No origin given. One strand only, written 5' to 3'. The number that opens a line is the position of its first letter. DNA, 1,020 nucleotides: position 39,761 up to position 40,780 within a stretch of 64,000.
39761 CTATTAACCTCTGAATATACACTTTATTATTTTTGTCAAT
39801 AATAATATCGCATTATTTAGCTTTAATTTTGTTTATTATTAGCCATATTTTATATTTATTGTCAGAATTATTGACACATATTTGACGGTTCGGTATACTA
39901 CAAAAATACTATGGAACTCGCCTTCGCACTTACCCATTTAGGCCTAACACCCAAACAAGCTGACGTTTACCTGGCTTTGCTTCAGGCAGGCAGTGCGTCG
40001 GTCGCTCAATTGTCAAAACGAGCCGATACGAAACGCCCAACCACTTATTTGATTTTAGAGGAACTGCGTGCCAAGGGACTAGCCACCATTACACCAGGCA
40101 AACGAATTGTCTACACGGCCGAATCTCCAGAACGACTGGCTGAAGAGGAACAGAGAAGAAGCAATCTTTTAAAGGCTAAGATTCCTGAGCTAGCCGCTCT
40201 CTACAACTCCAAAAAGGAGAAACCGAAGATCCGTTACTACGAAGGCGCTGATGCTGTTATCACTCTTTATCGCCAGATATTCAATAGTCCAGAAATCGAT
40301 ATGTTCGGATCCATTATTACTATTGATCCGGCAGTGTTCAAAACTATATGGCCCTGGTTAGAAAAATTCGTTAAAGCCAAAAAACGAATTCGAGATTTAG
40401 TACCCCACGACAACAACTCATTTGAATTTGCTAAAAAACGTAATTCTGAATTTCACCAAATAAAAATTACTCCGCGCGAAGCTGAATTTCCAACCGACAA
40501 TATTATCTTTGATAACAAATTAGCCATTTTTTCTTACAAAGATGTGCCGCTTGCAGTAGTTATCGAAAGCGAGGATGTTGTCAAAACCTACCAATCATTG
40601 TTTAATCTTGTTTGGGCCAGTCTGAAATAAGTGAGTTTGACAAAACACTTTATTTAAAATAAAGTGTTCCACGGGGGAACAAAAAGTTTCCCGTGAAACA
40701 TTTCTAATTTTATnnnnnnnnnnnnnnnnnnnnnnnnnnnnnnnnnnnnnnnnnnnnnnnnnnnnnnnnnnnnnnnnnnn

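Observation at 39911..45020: Free-standing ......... endonuclease gene and GC-rich block lie between two paralogous TrmB-like regulators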

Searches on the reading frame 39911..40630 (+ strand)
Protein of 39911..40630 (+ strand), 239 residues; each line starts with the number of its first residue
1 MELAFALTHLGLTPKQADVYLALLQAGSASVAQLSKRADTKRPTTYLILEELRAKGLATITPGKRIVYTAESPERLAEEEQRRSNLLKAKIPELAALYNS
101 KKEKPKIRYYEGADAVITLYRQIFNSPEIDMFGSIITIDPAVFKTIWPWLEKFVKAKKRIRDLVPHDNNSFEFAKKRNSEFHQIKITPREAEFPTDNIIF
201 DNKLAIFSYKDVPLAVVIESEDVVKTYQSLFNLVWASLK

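Call 3: search_protein_families(library=pfam, proteins=[window:39911-40630:+], max_evalue=0.01)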
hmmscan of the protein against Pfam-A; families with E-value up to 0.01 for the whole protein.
window:39911-40630:+ (239 aa): 2 families
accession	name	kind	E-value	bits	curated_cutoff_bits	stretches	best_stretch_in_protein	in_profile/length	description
PF01978.25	TrmB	-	4.1e-14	52.6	25.6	1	7-74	1-68/68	Sugar-specific transcriptional regulator TrmB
PF12802.13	MarR_2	-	0.00082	19.9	27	1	10-61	1-53/61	MarR family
